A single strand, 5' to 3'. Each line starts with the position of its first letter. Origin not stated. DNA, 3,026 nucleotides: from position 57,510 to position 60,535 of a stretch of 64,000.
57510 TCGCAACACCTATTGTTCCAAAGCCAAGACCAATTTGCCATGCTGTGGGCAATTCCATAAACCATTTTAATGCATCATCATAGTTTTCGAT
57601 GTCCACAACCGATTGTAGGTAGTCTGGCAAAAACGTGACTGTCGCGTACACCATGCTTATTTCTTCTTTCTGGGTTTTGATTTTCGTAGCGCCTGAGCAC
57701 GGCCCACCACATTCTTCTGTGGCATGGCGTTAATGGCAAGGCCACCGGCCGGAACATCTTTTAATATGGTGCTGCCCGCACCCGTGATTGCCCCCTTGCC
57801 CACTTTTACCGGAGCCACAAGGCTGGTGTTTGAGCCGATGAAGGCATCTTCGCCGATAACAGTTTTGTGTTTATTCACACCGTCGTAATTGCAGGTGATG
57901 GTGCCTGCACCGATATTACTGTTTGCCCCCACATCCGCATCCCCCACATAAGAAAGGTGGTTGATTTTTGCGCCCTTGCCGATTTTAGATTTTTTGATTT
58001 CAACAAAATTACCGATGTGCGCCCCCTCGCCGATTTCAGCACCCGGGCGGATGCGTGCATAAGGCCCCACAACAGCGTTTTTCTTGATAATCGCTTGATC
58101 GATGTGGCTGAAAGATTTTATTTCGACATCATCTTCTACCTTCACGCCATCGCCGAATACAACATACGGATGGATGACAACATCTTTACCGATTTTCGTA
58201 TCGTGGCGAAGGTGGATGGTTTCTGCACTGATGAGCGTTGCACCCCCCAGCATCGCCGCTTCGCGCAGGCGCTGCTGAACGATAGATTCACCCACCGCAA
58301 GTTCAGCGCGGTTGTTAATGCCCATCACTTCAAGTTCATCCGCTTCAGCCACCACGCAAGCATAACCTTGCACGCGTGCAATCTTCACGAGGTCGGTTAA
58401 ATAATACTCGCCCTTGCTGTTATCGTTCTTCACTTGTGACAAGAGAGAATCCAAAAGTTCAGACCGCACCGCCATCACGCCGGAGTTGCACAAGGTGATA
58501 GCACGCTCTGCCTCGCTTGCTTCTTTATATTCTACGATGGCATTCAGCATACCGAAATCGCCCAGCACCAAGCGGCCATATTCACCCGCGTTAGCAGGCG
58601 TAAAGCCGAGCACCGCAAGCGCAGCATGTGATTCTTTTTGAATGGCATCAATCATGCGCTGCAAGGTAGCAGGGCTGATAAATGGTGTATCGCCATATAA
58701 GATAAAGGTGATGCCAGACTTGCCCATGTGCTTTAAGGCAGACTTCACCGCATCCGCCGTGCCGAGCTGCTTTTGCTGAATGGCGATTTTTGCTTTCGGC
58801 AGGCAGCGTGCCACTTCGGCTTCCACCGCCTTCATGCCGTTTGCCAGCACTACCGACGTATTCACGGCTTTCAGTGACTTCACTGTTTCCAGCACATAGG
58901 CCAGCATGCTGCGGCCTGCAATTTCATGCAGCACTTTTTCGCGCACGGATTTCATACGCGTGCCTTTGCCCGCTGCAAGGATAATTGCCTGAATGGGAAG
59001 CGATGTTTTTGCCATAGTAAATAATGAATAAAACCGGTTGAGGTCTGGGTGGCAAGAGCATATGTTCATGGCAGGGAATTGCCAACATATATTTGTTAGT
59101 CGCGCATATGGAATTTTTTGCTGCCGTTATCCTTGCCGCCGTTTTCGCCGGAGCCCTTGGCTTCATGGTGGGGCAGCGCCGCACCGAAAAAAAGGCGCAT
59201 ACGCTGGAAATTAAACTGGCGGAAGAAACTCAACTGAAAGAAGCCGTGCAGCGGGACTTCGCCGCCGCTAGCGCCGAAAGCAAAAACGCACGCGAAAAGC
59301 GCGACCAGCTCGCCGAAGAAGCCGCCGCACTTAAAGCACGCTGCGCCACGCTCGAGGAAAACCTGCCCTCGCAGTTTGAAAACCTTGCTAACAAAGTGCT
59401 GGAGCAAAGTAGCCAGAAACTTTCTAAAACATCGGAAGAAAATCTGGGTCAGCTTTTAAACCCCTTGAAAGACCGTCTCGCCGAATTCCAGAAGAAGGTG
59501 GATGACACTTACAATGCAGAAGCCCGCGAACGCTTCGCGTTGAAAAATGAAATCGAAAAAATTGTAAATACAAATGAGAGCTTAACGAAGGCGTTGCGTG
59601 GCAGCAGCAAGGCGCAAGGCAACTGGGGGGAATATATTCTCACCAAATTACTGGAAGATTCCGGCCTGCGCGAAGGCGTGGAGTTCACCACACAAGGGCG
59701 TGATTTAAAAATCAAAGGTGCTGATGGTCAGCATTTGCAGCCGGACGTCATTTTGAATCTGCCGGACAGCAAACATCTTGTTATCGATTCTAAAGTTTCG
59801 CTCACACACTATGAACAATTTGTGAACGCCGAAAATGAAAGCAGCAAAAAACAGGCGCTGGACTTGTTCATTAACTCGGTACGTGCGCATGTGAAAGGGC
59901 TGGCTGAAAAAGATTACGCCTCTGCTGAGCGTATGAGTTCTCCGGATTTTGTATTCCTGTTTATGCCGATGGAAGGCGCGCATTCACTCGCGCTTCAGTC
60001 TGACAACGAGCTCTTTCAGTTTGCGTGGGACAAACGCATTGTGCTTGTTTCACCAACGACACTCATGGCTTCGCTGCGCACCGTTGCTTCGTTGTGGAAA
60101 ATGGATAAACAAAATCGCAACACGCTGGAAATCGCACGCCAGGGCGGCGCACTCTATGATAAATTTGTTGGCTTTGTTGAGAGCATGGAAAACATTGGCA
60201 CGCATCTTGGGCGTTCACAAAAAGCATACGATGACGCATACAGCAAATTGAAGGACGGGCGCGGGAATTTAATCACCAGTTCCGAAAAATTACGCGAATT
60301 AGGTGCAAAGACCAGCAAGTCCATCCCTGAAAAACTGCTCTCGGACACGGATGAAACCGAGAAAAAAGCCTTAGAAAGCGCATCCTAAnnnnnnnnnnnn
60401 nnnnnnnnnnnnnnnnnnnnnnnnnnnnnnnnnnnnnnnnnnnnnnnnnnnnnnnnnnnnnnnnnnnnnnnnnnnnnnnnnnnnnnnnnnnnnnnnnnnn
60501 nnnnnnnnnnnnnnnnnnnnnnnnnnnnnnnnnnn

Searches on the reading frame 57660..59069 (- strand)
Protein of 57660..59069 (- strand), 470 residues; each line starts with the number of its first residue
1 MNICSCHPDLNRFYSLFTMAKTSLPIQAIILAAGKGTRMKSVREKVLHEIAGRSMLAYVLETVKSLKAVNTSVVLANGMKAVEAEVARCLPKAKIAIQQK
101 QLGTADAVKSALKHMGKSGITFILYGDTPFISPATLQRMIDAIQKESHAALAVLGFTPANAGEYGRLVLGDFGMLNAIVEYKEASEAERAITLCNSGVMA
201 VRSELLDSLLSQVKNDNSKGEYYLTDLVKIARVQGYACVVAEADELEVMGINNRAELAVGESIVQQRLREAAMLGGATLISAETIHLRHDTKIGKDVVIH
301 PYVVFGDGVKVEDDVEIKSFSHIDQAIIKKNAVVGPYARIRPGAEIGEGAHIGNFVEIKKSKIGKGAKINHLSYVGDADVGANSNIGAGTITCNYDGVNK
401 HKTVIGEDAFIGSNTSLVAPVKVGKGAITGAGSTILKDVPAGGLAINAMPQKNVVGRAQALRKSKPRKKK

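Call 76: search_protein_families(library=pfam, proteins=[window:57660-59069:-], max_evalue=0.001)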
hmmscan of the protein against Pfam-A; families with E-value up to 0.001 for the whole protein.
window:57660-59069:- (470 aa): 8 families
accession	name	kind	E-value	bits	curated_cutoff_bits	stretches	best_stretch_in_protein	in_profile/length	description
PF00132.30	Hexapep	-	1.1e-32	110.7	27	4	326-360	2-36/36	Bacterial transferase hexapeptide (six repeats)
PF12804.13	NTP_transf_3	-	1.8e-21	77.4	27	1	28-186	1-149/160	MobA-like NTP transferase domain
PF00483.29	NTP_transferase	-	4.1e-12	46.6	21.2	1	28-232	2-210/245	Nucleotidyl transferase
PF25084.1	LbH_EIF2B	-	9.3e-11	42.1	54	1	267-357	17-104/105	EIF2B subunit epsilon LbH domain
PF01128.25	IspD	-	6.3e-09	36.4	27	1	27-155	2-129/221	2-C-methyl-D-erythritol 4-phosphate cytidylyltransferase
PF02348.25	CTP_transf_3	-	2e-07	31.5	22.6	1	29-149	3-120/217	Cytidylyltransferase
PF14602.12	Hexapep_2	-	8.3e-07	29.1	27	1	403-436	2-33/34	Hexapeptide repeat of succinyl-transferase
PF25087.1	GMPPB_C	-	5.4e-06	26.5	39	0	290-330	10-50/110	GMPPB C-terminal domain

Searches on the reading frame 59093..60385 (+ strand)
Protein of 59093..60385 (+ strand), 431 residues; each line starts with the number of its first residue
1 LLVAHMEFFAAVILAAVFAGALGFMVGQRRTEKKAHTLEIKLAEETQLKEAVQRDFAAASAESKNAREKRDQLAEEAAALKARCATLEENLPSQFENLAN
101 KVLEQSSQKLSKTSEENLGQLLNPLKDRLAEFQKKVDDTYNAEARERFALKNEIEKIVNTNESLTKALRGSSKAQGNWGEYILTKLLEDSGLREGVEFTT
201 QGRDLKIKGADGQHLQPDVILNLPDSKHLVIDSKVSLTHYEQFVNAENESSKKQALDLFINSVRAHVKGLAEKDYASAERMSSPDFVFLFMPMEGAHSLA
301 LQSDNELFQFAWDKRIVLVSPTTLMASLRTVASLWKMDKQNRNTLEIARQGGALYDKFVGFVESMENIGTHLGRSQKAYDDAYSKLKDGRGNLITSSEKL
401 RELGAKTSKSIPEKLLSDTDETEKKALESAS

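Call 76: search_protein_families(library=pfam, proteins=[window:59093-60385:+], max_evalue=0.001)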
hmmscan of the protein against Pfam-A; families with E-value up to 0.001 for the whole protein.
window:59093-60385:+ (431 aa): 1 family
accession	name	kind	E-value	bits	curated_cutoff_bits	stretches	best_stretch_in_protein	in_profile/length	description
PF02646.22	RmuC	-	1.6e-96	323.3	26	1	116-409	1-290/291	RmuC family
